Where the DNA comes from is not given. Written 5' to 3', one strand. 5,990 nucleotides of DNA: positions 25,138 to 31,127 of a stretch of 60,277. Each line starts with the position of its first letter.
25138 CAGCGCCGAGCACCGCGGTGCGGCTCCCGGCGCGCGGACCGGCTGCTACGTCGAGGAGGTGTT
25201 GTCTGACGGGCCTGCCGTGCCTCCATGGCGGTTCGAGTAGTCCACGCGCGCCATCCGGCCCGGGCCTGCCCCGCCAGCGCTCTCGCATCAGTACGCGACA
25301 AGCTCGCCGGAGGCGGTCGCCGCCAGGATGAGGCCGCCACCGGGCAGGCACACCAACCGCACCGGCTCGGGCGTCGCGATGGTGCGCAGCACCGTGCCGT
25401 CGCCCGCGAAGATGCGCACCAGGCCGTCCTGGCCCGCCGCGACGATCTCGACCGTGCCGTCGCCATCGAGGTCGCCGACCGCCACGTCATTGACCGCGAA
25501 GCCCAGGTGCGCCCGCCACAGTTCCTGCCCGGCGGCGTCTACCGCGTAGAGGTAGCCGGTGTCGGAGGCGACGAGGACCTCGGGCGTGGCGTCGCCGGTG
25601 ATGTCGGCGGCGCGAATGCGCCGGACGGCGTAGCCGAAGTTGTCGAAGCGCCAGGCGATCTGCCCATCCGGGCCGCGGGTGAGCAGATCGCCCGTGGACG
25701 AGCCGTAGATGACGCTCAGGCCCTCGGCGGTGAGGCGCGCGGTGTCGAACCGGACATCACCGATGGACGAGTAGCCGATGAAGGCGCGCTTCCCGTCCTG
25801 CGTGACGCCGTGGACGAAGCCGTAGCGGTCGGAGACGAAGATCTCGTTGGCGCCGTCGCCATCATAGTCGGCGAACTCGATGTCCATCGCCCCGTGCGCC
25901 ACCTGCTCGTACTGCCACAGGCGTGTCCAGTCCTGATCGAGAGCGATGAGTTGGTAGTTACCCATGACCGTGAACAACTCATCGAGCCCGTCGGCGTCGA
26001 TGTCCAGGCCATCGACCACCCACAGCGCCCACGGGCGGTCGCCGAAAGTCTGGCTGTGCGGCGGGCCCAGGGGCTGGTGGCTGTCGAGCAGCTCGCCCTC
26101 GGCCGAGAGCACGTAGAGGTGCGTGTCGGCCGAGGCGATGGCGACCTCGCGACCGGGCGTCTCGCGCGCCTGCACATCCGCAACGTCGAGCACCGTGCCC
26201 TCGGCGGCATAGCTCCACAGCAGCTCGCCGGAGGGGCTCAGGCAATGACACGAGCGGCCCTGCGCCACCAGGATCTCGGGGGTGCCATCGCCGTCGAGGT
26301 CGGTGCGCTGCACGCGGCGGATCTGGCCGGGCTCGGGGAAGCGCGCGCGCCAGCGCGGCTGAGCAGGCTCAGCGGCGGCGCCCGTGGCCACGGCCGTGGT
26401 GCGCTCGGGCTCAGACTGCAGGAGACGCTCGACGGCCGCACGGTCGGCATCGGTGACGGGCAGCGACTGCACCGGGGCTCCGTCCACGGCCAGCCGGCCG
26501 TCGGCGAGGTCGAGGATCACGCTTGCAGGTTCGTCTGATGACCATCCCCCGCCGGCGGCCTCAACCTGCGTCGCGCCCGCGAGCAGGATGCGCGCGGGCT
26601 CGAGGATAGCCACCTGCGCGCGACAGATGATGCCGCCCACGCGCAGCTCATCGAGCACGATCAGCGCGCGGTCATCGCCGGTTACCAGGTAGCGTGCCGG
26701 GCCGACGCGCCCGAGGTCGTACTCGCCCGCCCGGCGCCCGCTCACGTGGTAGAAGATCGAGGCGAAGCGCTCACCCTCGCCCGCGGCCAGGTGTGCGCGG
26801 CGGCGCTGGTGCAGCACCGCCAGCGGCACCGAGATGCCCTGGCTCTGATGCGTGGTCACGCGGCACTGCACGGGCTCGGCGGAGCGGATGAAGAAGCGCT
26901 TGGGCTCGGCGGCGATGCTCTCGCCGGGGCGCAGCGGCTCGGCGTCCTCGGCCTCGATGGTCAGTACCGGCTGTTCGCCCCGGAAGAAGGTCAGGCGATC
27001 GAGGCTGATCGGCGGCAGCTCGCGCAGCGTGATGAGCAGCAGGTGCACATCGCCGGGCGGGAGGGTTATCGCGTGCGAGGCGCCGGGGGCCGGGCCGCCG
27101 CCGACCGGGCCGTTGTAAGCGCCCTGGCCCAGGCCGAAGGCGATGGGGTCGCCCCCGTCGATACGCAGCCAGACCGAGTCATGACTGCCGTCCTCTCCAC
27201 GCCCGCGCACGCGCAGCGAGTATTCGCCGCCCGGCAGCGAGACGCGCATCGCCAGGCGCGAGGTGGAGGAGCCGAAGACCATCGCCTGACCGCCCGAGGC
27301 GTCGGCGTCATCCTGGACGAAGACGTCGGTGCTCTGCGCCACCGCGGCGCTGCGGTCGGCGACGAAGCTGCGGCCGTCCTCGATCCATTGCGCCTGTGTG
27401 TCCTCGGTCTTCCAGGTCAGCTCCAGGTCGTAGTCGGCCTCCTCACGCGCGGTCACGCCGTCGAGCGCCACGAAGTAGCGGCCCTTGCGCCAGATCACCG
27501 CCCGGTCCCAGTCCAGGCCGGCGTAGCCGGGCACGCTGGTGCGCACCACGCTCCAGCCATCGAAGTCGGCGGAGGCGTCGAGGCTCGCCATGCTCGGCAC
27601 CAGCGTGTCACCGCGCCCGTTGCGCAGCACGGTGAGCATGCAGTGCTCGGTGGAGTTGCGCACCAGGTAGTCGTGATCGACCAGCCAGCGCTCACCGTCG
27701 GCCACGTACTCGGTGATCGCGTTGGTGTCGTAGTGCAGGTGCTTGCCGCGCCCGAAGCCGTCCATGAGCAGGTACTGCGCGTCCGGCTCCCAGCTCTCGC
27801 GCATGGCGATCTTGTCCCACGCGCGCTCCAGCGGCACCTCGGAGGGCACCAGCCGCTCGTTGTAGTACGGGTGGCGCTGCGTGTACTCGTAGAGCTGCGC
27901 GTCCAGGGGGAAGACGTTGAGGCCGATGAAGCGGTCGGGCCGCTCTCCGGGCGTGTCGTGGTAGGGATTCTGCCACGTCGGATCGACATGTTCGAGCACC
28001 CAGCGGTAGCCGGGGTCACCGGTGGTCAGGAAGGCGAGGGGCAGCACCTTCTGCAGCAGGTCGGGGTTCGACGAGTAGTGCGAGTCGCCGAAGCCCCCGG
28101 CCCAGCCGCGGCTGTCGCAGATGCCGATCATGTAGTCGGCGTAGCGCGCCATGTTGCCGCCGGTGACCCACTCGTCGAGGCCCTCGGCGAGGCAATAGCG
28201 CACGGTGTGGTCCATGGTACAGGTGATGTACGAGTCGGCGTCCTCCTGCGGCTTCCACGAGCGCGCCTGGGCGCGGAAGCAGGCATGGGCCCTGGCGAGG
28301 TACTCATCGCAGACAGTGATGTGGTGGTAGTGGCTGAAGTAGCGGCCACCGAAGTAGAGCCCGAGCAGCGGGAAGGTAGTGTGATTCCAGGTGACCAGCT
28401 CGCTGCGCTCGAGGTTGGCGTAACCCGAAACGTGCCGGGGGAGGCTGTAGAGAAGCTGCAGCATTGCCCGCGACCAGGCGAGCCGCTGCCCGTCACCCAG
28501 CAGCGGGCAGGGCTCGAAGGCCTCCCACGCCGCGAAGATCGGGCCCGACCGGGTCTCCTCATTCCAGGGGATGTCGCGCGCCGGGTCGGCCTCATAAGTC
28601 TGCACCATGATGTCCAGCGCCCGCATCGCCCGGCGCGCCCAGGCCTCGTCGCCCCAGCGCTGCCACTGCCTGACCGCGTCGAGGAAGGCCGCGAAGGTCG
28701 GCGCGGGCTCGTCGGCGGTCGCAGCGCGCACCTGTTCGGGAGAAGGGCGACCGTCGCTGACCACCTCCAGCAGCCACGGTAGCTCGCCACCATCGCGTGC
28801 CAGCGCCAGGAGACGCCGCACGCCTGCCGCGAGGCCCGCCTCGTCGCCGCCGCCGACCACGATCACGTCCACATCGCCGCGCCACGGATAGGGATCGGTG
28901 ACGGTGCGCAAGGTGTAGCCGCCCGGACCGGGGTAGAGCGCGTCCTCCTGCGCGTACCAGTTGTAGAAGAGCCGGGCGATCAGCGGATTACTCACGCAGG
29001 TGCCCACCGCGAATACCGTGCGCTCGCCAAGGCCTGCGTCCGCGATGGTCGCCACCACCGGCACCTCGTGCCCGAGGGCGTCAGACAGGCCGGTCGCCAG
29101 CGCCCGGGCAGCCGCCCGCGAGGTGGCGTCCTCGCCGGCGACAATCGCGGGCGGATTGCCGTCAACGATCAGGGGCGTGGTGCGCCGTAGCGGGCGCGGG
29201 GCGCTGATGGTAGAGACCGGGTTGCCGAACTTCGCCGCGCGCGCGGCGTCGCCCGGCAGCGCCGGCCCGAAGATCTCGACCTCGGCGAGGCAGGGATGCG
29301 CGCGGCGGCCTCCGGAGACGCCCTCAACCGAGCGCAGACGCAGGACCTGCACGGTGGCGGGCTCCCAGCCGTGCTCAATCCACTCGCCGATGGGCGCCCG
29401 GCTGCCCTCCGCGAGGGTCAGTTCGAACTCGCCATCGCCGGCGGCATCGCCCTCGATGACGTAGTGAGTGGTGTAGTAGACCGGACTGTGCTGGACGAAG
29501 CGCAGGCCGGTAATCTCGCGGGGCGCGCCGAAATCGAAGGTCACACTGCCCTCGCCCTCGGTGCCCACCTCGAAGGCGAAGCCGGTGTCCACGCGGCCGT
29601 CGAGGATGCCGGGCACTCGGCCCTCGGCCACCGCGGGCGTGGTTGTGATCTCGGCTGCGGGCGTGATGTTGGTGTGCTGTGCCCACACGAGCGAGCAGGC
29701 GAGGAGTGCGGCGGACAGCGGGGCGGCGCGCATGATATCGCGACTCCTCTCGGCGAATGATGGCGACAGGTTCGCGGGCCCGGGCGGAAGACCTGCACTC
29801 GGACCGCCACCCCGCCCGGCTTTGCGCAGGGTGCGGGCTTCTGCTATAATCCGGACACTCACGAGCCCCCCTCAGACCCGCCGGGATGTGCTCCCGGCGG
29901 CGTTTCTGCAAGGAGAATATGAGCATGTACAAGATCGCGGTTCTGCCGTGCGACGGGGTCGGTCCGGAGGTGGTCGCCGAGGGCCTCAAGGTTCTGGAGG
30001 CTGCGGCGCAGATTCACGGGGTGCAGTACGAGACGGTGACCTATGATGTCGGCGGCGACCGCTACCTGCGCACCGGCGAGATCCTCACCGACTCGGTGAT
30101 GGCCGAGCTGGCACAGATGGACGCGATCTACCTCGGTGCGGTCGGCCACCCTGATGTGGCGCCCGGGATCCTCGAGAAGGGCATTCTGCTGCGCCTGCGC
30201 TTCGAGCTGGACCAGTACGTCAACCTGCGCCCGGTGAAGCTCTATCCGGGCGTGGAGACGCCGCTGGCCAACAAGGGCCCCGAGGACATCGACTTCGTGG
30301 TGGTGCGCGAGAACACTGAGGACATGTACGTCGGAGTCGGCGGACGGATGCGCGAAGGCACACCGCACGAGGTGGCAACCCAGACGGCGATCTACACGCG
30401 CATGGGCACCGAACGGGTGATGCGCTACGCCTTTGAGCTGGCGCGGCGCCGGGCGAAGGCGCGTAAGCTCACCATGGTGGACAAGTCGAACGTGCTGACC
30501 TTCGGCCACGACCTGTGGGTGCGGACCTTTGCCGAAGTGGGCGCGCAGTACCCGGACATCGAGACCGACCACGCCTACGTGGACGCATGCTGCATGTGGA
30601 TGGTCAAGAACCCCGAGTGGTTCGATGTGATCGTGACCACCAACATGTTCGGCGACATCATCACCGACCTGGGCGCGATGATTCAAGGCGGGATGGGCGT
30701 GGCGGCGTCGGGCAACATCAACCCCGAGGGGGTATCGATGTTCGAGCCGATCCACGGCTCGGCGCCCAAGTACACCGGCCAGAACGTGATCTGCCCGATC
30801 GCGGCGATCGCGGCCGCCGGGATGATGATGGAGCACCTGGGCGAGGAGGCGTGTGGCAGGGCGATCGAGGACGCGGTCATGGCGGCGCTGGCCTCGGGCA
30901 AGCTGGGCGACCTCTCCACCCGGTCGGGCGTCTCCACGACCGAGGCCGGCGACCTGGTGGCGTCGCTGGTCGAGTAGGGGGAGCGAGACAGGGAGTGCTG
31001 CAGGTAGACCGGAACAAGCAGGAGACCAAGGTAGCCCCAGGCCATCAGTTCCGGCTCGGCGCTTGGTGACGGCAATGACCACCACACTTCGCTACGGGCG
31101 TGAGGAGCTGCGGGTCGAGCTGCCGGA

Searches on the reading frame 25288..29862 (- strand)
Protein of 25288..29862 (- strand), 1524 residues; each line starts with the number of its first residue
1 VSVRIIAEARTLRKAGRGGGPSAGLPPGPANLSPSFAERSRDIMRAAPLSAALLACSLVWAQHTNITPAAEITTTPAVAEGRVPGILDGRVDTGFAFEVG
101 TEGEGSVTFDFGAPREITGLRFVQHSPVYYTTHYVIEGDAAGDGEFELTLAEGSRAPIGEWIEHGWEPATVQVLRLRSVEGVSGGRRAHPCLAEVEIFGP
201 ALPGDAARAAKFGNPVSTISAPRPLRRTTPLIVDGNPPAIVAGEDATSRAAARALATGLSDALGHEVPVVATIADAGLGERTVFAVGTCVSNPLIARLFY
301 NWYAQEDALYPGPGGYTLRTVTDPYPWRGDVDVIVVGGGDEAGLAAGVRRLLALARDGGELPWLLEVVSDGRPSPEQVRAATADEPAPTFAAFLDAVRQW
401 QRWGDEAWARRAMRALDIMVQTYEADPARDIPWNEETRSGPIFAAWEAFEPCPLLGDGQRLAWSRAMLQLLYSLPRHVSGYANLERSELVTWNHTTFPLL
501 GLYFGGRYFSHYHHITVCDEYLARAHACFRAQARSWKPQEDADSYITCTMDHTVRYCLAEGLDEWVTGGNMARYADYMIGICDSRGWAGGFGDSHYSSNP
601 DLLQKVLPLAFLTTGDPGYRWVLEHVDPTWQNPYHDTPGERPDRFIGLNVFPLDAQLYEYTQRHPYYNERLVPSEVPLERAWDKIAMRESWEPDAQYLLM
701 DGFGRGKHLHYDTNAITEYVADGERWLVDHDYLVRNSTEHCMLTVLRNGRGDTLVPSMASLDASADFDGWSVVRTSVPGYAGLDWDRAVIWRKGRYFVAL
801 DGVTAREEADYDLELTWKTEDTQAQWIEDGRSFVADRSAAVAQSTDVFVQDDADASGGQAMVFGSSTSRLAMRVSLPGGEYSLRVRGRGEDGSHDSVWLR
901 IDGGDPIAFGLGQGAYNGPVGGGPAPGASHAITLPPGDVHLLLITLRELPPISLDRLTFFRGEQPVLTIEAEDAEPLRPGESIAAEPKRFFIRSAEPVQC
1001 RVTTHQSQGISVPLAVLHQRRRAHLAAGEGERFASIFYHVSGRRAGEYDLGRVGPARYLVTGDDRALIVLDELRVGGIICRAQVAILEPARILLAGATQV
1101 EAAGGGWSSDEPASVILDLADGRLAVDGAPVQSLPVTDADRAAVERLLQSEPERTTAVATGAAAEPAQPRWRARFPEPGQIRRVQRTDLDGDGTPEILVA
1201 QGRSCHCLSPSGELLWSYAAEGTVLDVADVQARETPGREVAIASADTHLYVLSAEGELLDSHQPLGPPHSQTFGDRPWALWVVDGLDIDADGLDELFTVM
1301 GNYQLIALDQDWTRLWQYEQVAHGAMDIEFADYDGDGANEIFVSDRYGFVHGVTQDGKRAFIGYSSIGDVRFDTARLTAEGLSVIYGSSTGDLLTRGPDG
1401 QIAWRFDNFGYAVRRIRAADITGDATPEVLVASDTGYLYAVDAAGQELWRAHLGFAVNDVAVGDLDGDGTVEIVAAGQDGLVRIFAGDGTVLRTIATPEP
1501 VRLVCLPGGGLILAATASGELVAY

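Call 32: search_protein_families(library=pfam, proteins=[window:25288-29862:-], max_evalue=0.0001)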
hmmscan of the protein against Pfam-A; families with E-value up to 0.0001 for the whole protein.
window:25288-29862:- (1524 aa): 3 families
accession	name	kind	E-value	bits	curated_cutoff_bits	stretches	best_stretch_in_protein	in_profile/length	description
PF25292.1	Beta-prop_CGLA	-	7.5e-29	101.6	26.8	2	1387-1450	5-68/316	Lambda-carrageenase beta-propeller domain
PF13517.12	FG-GAP_3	-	6.4e-10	39.9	26.9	0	1420-1474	1-60/61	FG-GAP-like repeat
PF13570.13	Beta-prop_ACSF4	-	8e-05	22.6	133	0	1203-1262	195-251/329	Beta-alanine-activating enzyme, beta-propeller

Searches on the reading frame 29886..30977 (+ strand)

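Call 32: search_protein_families(library=pfam, proteins=[window:29886-30977:+], max_evalue=0.0001)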
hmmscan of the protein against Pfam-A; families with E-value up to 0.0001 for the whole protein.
window:29886-30977:+ (363 aa): 1 family
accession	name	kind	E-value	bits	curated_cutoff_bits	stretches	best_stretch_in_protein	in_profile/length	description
PF00180.25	Iso_dh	-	1.7e-99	333.8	27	1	16-358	1-348/348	Isocitrate/isopropylmalate dehydrogenase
